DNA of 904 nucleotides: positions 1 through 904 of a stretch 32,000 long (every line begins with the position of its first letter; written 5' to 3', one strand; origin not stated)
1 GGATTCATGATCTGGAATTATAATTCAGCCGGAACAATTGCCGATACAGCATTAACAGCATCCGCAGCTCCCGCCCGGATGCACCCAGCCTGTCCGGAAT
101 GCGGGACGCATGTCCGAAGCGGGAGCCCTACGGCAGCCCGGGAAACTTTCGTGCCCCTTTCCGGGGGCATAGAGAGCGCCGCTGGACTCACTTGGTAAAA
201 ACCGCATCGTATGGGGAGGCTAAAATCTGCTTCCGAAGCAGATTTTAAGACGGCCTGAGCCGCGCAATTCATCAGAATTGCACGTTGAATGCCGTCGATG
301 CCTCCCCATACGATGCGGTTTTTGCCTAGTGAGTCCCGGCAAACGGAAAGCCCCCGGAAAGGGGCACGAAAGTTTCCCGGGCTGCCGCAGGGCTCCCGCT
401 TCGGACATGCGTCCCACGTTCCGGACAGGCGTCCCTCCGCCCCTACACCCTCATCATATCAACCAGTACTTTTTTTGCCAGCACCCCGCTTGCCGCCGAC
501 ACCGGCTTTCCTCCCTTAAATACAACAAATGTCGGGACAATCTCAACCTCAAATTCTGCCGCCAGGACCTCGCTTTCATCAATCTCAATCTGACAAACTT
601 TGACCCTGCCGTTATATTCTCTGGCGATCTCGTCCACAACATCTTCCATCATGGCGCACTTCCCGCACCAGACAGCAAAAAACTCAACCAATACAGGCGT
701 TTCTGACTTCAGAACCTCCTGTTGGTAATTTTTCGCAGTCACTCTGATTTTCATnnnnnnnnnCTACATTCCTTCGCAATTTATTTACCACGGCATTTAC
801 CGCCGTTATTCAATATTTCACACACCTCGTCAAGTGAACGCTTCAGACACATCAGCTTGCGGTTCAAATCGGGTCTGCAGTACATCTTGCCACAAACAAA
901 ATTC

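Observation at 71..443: Copy A of the hairpin family abuts the thioredoxin stop codon, and its placement relative to the upstream gene matches copy C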

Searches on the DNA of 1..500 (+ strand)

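Call 10: search_rna_families(source=window, start=1, end=500, threshold=evalue, max_evalue=10)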
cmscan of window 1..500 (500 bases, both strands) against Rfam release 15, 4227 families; matches with E-value up to 10: 2.
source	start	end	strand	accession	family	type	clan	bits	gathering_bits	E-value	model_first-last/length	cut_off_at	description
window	8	44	+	RF02440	SpF59_sRNA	Gene; sRNA;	-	16.8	37.2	1.6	1-54/54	no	Streptococcus sRNA SpF59 (ldcC RNA)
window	196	327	+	RF01390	isrG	Gene; sRNA;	-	10.6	100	1.3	1-279/279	no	isrG Hfq binding RNA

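Call 33: search_dna_similar(query=window:60-450:+, collection=plasmids, mode=distant)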
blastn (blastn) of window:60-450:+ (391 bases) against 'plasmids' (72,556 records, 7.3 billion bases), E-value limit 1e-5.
No match.

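Call 34: search_dna_similar(query=window:60-450:+, collection=phages, mode=distant)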
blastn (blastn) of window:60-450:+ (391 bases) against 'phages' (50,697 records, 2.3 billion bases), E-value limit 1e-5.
No match.
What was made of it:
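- Tried and rejected: blastn of A against phage and plasmid collections (calls 33, 34).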

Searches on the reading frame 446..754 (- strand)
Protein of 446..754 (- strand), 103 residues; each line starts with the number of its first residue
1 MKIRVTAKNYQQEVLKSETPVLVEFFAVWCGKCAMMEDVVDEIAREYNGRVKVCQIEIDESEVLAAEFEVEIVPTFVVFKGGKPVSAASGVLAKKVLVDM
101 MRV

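Call 16: find_encoding_contigs(protein=window:446-754:-, flank=10000, max_places=10)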
Protein seq(103 aa) (103 aa): 24 contigs read that carry it; 6 places shown.
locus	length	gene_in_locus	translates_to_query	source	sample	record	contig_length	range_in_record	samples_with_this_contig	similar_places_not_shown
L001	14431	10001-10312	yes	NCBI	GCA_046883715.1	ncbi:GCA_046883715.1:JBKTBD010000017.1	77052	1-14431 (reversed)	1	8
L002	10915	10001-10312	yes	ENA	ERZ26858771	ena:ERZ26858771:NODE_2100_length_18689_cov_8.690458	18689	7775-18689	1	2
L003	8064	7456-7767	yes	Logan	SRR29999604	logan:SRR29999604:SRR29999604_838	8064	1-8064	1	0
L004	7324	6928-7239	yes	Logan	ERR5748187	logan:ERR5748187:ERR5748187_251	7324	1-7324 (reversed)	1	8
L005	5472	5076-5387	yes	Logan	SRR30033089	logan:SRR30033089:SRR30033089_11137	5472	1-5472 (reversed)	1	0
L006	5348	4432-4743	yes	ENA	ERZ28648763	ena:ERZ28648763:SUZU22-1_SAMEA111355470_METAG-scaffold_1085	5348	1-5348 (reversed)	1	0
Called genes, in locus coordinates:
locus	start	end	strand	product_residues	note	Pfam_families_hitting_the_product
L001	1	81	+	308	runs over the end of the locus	PF02311:AraC_binding (weak), PF00165:HTH_AraC (weak), PF12833:HTH_18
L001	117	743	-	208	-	PF01813:ATP-synt_D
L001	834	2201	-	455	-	PF00006:ATP-synt_ab, PF22919:ATP-synt_VA_C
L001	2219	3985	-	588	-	PF02874:ATP-synt_ab_N, PF16886:ATP-synt_ab_Xtn, PF00006:ATP-synt_ab, PF22919:ATP-synt_VA_C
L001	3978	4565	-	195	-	-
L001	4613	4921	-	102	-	PF01990:ATP-synt_F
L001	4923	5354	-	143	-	PF00137:ATP-synt_C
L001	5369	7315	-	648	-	PF01496:V_ATPase_I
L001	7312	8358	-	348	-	PF01992:vATP-synt_AC39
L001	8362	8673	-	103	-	-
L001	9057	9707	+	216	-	PF02390:Methyltransf_4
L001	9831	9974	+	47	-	-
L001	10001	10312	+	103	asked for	PF00085:Thioredoxin, PF13098:Thioredoxin_2 (weak), PF13899:Thioredoxin_7 (faint)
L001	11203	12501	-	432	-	PF13936:HTH_38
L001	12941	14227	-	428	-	PF13936:HTH_38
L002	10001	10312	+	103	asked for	PF00085:Thioredoxin, PF13098:Thioredoxin_2 (weak), PF13899:Thioredoxin_7 (faint)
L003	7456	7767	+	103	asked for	PF00085:Thioredoxin, PF13098:Thioredoxin_2 (weak), PF13899:Thioredoxin_7 (faint)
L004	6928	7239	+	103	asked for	PF00085:Thioredoxin, PF13098:Thioredoxin_2 (weak), PF13899:Thioredoxin_7 (faint)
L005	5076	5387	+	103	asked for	PF00085:Thioredoxin, PF13098:Thioredoxin_2 (weak), PF13899:Thioredoxin_7 (faint)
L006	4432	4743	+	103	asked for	PF00085:Thioredoxin, PF13098:Thioredoxin_2 (weak), PF13899:Thioredoxin_7 (faint)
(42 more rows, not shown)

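Call 49: find_homologous_proteins(query=window:446-754:-, max_evalue=1e-20)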
Query seq(103 aa) (103 aa): 150 proteins with E <= 1e-20 among 164 candidates; the best 120 are listed.
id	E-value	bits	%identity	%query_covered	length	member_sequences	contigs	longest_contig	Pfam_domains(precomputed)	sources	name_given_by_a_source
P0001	1.3e-74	264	49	100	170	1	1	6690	PF07449.18,PF00085.27,PF13899.13,PF13098.14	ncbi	-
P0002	1.2e-58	213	99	100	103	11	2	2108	PF00085.27,PF13899.13,PF13098.14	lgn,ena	-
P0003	2.1e-54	199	92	99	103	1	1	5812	PF00085.27,PF13899.13,PF13098.14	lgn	-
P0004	1.3e-50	187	85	98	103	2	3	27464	PF00085.27,PF13098.14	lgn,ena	-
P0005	6.4e-50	185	85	98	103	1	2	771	PF07449.18,PF00085.27,PF13899.13,PF13098.14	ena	-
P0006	5.3e-49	182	87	98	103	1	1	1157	PF00085.27,PF13899.13,PF13098.14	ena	-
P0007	5.7e-49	182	86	98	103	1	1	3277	PF13728.13,PF00085.27,PF13899.13,PF13098.14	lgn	-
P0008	1.0e-48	181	83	98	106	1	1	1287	PF13728.13,PF00085.27,PF13899.13,PF13098.14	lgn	-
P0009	2.6e-48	180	86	98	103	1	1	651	PF00085.27,PF13899.13,PF13098.14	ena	-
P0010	4.5e-48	179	86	98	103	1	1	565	PF00085.27,PF13899.13,PF13098.14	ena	-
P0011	5.1e-48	179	86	98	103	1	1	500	PF13728.13,PF00085.27,PF13899.13,PF13098.14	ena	-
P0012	1.1e-47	178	81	98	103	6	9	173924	PF00085.27,PF13098.14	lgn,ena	-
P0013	1.3e-47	178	86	98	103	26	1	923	PF13728.13,PF00085.27,PF13098.14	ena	-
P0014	1.8e-47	177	81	98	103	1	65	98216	PF00085.27,PF13098.14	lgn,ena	-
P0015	2.8e-47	177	79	100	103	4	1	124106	PF00085.27,PF13098.14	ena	-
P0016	6.2e-47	175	80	98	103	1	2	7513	PF00085.27,PF13098.14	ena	-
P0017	7.5e-47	175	80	100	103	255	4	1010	PF07449.18,PF00085.27,PF13098.14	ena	-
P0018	8.4e-47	175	81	100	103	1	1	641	PF00085.27,PF13098.14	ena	-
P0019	1.1e-46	175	83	99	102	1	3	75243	PF13728.13,PF07449.18,PF00085.27,PF13899.13,PF13098.14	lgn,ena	-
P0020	1.1e-46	175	81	100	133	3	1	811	PF00085.27,PF13098.14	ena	-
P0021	1.3e-46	175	79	98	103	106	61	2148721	PF00085.27,PF13098.14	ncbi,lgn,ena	-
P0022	1.7e-46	174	80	100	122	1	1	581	PF00085.27,PF13098.14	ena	-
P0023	2.1e-46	174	80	100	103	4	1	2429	PF07449.18,PF00085.27,PF13098.14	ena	-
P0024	2.2e-46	174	80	100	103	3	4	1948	PF00085.27,PF13098.14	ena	-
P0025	3.3e-46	173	78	98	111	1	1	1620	PF07449.18,PF00085.27,PF13098.14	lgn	-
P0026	3.3e-46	173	80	100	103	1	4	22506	PF00085.27,PF13098.14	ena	-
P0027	3.5e-46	173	80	100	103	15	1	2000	PF00085.27,PF13098.14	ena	-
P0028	7.6e-46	172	77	98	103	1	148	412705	PF00085.27,PF13098.14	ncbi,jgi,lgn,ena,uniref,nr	ncbi:thioredoxin [Clostridium sp. AF19-22AC]|jgi:thioredoxin 1|uniref:Thioredoxin n=1 Tax=Faecalicat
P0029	1.4e-45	171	80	98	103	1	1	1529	PF00085.27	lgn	-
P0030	1.6e-45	171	78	99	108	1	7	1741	PF13728.13,PF07449.18,PF00085.27,PF13899.13,PF13098.14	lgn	-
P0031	1.6e-45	171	80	99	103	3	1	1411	PF00085.27,PF13098.14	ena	-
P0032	1.9e-45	171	76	98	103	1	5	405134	PF00085.27,PF13098.14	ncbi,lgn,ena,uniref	ncbi:thioredoxin family protein [Faecalicatena orotica]|uniref:thioredoxin family protein n=1 Tax=Fa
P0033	2.0e-45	171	78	99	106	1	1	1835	PF13728.13,PF07449.18,PF00085.27,PF13899.13,PF13098.14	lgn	-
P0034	3.1e-45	170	76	98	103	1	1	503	PF00085.27,PF13899.13,PF13098.14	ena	-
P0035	4.4e-45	170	84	94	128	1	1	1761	PF00085.27,PF13098.14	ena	-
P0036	6.4e-45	169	76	98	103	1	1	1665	PF00085.27,PF13098.14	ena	-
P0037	8.3e-45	169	100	79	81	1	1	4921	PF00085.27,PF13899.13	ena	-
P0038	8.7e-45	169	76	100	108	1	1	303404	PF13728.13,PF00085.27,PF13899.13,PF13098.14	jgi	jgi:thioredoxin 1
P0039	9.5e-45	168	74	98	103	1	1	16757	PF00085.27,PF13098.14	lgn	-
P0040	1.1e-44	168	79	99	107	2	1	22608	PF00085.27,PF13098.14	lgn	-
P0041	1.6e-44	168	79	99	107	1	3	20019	PF00085.27,PF13098.14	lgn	-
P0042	7.7e-44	166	74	98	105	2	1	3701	PF00085.27,PF13098.14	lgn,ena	-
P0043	1.7e-43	164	75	99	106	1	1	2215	PF13728.13,PF07449.18,PF00085.27,PF13899.13,PF13098.14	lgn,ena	-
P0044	2.0e-43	164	73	99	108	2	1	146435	PF13728.13,PF00085.27,PF13899.13,PF13098.14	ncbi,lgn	-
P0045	3.0e-43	164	75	99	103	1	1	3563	PF13728.13,PF00085.27,PF13899.13,PF13098.14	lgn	-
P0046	4.6e-43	163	74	98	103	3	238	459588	PF00085.27,PF13098.14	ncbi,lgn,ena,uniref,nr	ncbi:thioredoxin [Faecalicatena sp. AGMB00832]|uniref:Thioredoxin n=1 Tax=Faecalicatena faecalis Tax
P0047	5.0e-43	163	78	100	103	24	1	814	PF07449.18,PF00085.27,PF13098.14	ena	-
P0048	6.2e-43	163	74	98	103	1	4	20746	PF00085.27,PF13899.13,PF13098.14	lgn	-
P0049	1.4e-42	162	77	98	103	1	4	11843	PF00085.27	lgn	-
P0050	2.0e-42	161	75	99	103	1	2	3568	PF13728.13,PF07449.18,PF00085.27,PF13899.13,PF13098.14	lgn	-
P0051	6.1e-42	159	79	99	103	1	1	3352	PF13728.13,PF00085.27,PF13098.14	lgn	-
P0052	6.1e-42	159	75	100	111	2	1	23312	PF00085.27,PF13098.14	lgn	-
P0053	6.5e-42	159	72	99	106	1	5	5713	PF13728.13,PF07449.18,PF00085.27,PF13098.14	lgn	-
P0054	6.8e-42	159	74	98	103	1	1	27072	PF13728.13,PF00085.27,PF13899.13,PF13098.14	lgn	-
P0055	6.8e-42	159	83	87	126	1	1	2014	PF00085.27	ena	-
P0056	7.9e-42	159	74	99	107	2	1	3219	PF13728.13,PF00085.27,PF13899.13,PF13098.14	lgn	-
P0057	8.9e-42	159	73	100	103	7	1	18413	PF13728.13,PF00085.27,PF13098.14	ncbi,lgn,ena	-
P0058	1.6e-41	158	71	99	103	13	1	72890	PF13728.13,PF00085.27,PF13098.14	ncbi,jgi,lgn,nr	ncbi:MAG: conjugal transfer protein TraF [Ruminococcus sp.]|jgi:thioredoxin 1|nr:conjugal transfer p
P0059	2.3e-41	158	72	99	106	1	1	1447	PF00085.27,PF13899.13,PF13098.14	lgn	-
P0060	3.5e-41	157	73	99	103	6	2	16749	PF13728.13,PF00085.27,PF13899.13,PF13098.14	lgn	-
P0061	2.0e-40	155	70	98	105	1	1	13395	PF00085.27,PF13899.13,PF13098.14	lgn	-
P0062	2.7e-40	154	71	98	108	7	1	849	PF13728.13,PF00085.27,PF13098.14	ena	-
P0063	3.4e-40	154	71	99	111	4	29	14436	PF13192.13,PF00085.27,PF13098.14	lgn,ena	-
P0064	4.9e-40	153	70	98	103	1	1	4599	PF00085.27,PF13098.14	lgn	-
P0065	5.1e-40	153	73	99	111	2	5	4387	PF00085.27,PF13098.14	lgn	-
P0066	5.8e-40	153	72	98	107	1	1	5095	PF13728.13,PF00085.27,PF13098.14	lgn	-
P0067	9.5e-40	152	69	100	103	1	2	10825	PF00085.27,PF13098.14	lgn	-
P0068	1.6e-39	152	68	99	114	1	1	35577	PF00085.27,PF13098.14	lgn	-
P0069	2.1e-39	151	87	82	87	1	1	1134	PF13728.13,PF00085.27,PF13899.13,PF13098.14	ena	-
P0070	2.5e-39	151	74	100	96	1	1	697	PF00085.27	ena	-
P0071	3.9e-39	151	71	98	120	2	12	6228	PF13728.13,PF00085.27,PF13098.14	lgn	-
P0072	3.9e-39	151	69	99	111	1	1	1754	PF00085.27,PF13098.14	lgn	-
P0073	4.3e-39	150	68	98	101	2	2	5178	PF13728.13,PF00085.27,PF13899.13,PF13098.14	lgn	-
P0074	6.0e-39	150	70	99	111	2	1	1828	PF00085.27,PF13899.13,PF13098.14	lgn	-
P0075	9.3e-39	149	71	98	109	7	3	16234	PF00085.27,PF13098.14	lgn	-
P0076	1.1e-38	149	68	99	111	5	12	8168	PF00085.27,PF13098.14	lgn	-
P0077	1.2e-38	149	75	100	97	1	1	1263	PF00085.27,PF13098.14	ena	-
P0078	1.5e-38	149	70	98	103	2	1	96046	PF00085.27,PF13899.13,PF13098.14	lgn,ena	-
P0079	1.8e-38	148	69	98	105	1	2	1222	PF13728.13,PF00085.27,PF13905.13,PF13098.14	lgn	-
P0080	2.1e-38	148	71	97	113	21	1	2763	PF00085.27,PF13098.14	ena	-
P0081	4.3e-38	147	67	99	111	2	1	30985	PF00085.27,PF13098.14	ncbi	-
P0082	1.5e-37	145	68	99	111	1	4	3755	PF00085.27,PF13899.13,PF13098.14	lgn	-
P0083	2.1e-37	145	67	99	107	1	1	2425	PF13728.13,PF07449.18,PF00085.27,PF13899.13,PF13098.14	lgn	-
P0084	3.1e-37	144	84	81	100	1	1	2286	PF00085.27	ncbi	ncbi:MAG: thioredoxin family protein [[Ruminococcus] torques]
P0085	3.6e-37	144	84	78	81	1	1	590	PF00085.27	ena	-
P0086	3.6e-37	144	69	98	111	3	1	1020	PF00085.27,PF13098.14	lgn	-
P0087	5.1e-37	144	84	78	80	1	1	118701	PF00085.27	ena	-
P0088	6.9e-37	143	72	98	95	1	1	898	PF00085.27,PF13098.14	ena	-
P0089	8.0e-37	143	65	99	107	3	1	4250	PF13728.13,PF00085.27,PF13899.13,PF13098.14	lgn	-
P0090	8.2e-37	143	67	98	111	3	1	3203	PF00085.27,PF13899.13,PF13098.14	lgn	-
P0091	9.3e-37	143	67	99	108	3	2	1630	PF13728.13,PF00085.27,PF13098.14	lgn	-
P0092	1.2e-36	143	68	99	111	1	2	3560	PF00085.27,PF13098.14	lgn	-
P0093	1.6e-36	142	67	99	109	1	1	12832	PF00085.27,PF13899.13,PF13098.14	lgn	-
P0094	2.2e-36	142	68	98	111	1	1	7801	PF00085.27,PF13098.14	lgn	-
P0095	2.4e-36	142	67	99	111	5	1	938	PF00085.27,PF13899.13,PF13098.14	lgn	-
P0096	3.1e-36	141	68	99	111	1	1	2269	PF13192.13,PF00085.27,PF13098.14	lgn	-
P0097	4.2e-36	141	61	100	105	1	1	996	PF00085.27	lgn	-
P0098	4.6e-36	141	88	74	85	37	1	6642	PF00085.27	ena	-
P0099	4.9e-36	141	64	98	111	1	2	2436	PF00085.27,PF13899.13,PF13098.14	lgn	-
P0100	7.0e-36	140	85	77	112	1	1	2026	PF00085.27,PF13899.13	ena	-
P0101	7.4e-36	140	68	98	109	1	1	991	PF00085.27,PF13899.13,PF13098.14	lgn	-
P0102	7.7e-36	140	66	98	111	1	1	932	PF13728.13,PF00085.27,PF13098.14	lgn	-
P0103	1.2e-35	139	67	99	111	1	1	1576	PF00085.27,PF13899.13,PF13098.14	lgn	-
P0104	1.3e-35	139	66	97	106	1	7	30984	PF00085.27,PF13098.14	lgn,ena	-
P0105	1.6e-35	139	67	98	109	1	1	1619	PF13728.13,PF00085.27,PF13899.13,PF13098.14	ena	-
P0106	1.8e-35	139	66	99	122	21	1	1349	PF00085.27,PF13899.13,PF13098.14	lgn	-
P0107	2.5e-35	138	63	98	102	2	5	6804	PF13728.13,PF00085.27,PF13899.13,PF13098.14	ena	-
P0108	4.3e-35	138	64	98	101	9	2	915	PF13728.13,PF00085.27,PF13899.13,PF13098.14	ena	-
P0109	6.1e-35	137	66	97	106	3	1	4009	PF00085.27,PF13899.13,PF13098.14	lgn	-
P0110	6.1e-35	137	68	94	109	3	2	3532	PF07449.18,PF00085.27,PF13899.13,PF13098.14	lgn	-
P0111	6.6e-35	137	68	98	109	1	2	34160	PF13728.13,PF00085.27,PF13899.13,PF13098.14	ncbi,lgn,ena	-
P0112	9.1e-35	137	88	73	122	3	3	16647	PF00085.27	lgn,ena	-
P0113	1.0e-34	136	64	97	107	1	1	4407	PF13728.13,PF00085.27,PF13899.13,PF13098.14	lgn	-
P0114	1.0e-34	136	65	99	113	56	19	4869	PF00085.27,PF13098.14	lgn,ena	-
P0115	1.1e-34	136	64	98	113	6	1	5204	PF13728.13,PF00085.27,PF13899.13,PF13098.14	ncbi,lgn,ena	-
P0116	8.3e-34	133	63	98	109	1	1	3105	PF00085.27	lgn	-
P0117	1.9e-33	132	68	97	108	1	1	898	PF00085.27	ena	-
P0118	4.9e-33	131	60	98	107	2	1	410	PF00085.27,PF13098.14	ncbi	-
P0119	1.0e-32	130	62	97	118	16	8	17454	PF13728.13,PF00085.27,PF13098.14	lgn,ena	-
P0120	1.4e-32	130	66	84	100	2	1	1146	PF13728.13,PF00085.27,PF13098.14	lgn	-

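Call 50: find_encoding_contigs(protein=P0004, flank=10000, max_places=2)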
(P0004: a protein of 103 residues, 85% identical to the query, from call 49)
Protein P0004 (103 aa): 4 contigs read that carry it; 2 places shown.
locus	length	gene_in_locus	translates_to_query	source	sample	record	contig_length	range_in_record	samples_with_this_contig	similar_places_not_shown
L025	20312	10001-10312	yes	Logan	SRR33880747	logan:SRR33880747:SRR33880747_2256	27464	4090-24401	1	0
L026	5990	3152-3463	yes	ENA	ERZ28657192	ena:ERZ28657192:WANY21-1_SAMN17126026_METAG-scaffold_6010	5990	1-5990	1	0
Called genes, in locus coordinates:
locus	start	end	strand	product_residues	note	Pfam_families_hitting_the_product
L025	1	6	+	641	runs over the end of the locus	PF22019:GlgB_N (faint), PF02922:CBM_48, PF00128:Alpha-amylase (weak), PF02806:Alpha-amylase_C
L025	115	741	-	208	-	PF01813:ATP-synt_D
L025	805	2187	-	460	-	PF00006:ATP-synt_ab, PF22919:ATP-synt_VA_C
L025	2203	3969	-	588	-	PF02874:ATP-synt_ab_N, PF16886:ATP-synt_ab_Xtn, PF00006:ATP-synt_ab, PF22919:ATP-synt_VA_C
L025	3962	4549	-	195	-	PF01991:vATP-synt_E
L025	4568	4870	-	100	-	PF01990:ATP-synt_F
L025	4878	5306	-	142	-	PF00137:ATP-synt_C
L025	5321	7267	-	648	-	PF01496:V_ATPase_I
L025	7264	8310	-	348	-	PF01992:vATP-synt_AC39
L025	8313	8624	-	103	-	-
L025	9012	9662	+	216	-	PF02390:Methyltransf_4, PF13847:Methyltransf_31 (weak), PF13649:Methyltransf_25 (weak)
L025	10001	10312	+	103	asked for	PF00085:Thioredoxin, PF13098:Thioredoxin_2 (weak)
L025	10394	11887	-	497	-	PF00072:Response_reg, PF12833:HTH_18, PF00165:HTH_AraC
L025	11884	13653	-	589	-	PF06580:His_kinase, PF02518:HATPase_c (weak)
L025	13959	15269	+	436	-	PF01547:SBP_bac_1, PF13416:SBP_bac_8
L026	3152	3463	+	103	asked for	PF00085:Thioredoxin, PF13098:Thioredoxin_2 (weak)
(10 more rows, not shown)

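Call 51: find_encoding_contigs(protein=P0021, flank=10000, max_places=2)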
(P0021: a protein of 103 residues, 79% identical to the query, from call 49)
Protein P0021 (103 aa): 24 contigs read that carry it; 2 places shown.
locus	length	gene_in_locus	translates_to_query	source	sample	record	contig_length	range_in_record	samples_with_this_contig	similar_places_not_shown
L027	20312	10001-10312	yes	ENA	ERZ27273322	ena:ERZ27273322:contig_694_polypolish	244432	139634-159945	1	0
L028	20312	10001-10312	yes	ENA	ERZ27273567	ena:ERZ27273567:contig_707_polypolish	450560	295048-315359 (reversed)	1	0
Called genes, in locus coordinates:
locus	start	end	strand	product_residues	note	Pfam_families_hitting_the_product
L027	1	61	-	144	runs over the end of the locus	PF00137:ATP-synt_C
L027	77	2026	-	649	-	PF01496:V_ATPase_I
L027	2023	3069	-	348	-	PF01992:vATP-synt_AC39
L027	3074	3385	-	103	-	-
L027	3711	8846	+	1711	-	PF00754:F5_F8_type_C, PF22633:F5_F8_type_C_2, PF02368:Big_2, PF13306:LRR_5, PF09479:Flg_new (weak)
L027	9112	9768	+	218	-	PF24675:NpmA (weak), PF02390:Methyltransf_4, PF13847:Methyltransf_31 (weak), PF13649:Methyltransf_25 (weak)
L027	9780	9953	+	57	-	-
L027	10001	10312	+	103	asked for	PF00085:Thioredoxin, PF13098:Thioredoxin_2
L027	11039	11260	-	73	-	-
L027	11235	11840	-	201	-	PF07081:DUF1349, PF17851:GH43_C2 (faint)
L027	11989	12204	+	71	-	-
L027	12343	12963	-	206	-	PF00583:Acetyltransf_1, PF13508:Acetyltransf_7 (weak), PF13673:Acetyltransf_10 (weak)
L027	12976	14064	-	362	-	PF01594:AI-2E_transport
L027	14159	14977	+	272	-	PF00376:MerR, PF13411:MerR_1, PF06445:GyrI-like (weak)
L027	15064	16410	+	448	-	PF03023:MurJ (weak), PF01554:MatE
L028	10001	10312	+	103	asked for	PF00085:Thioredoxin, PF13098:Thioredoxin_2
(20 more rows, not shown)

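Call 52: find_encoding_contigs(protein=P0028, flank=10000, max_places=2)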
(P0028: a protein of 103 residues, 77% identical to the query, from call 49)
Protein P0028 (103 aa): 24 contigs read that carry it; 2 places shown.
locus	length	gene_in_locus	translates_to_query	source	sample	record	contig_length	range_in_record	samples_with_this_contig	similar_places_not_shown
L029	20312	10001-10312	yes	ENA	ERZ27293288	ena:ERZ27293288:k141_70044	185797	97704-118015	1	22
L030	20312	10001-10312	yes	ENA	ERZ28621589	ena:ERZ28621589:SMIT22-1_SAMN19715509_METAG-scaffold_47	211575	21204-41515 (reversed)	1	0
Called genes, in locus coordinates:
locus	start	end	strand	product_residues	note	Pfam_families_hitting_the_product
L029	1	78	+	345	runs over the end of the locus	PF01380:SIS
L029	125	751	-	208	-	PF01813:ATP-synt_D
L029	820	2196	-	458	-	PF02874:ATP-synt_ab_N (faint), PF00006:ATP-synt_ab, PF22919:ATP-synt_VA_C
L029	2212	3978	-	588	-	PF02874:ATP-synt_ab_N, PF16886:ATP-synt_ab_Xtn, PF00006:ATP-synt_ab, PF22919:ATP-synt_VA_C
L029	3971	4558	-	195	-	PF01991:vATP-synt_E (weak)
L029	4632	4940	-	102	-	PF01990:ATP-synt_F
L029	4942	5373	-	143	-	PF00137:ATP-synt_C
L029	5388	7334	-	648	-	PF01496:V_ATPase_I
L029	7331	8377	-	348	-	PF01992:vATP-synt_AC39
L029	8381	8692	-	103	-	-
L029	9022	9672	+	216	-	PF02390:Methyltransf_4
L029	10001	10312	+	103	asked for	PF00085:Thioredoxin, PF13098:Thioredoxin_2 (weak)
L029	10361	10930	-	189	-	PF06353:DUF1062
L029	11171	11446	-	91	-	PF08765:Mor (weak)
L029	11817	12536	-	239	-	PF14196:ATC_hydrolase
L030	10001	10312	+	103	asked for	PF00085:Thioredoxin, PF13098:Thioredoxin_2 (weak)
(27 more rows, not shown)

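Call 59: search_protein_families(library=pfam, proteins=[L001:11203-12501:-, L001:12941-14227:-], max_evalue=0.01)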
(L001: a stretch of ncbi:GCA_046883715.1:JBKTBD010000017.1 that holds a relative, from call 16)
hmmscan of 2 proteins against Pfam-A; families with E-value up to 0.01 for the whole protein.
L001:11203-12501:- (432 aa): 1 family
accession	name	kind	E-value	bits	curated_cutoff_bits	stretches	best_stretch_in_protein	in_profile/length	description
PF13936.12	HTH_38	-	1.9e-11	43.9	27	1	4-43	3-42/44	Helix-turn-helix domain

L001:12941-14227:- (428 aa): 2 families
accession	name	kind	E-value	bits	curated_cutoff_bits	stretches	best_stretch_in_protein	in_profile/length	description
PF13936.12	HTH_38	-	1.4e-09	38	27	1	8-47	3-42/44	Helix-turn-helix domain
PF13384.12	HTH_23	-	0.0068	16.6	24.6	0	11-47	3-39/50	Homeodomain-like domain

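Call 64: find_encoding_contigs(protein=P0003, flank=6000, max_places=3)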
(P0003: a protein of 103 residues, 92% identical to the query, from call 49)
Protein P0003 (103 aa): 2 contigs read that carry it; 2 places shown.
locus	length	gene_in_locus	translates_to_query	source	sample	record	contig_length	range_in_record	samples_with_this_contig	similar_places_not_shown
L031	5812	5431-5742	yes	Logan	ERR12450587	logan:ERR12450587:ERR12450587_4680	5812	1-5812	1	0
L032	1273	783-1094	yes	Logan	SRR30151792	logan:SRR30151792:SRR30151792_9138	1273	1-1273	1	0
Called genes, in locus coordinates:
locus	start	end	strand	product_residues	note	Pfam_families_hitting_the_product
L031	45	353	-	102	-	PF01990:ATP-synt_F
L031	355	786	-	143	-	PF00137:ATP-synt_C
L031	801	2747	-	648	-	PF01496:V_ATPase_I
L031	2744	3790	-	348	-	PF01992:vATP-synt_AC39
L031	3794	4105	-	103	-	-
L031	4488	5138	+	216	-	PF02390:Methyltransf_4, PF13649:Methyltransf_25 (faint)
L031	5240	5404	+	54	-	-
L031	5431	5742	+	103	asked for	PF00085:Thioredoxin, PF13899:Thioredoxin_7 (weak), PF13098:Thioredoxin_2 (weak)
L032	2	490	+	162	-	?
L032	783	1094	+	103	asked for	PF00085:Thioredoxin, PF13899:Thioredoxin_7 (weak), PF13098:Thioredoxin_2 (weak)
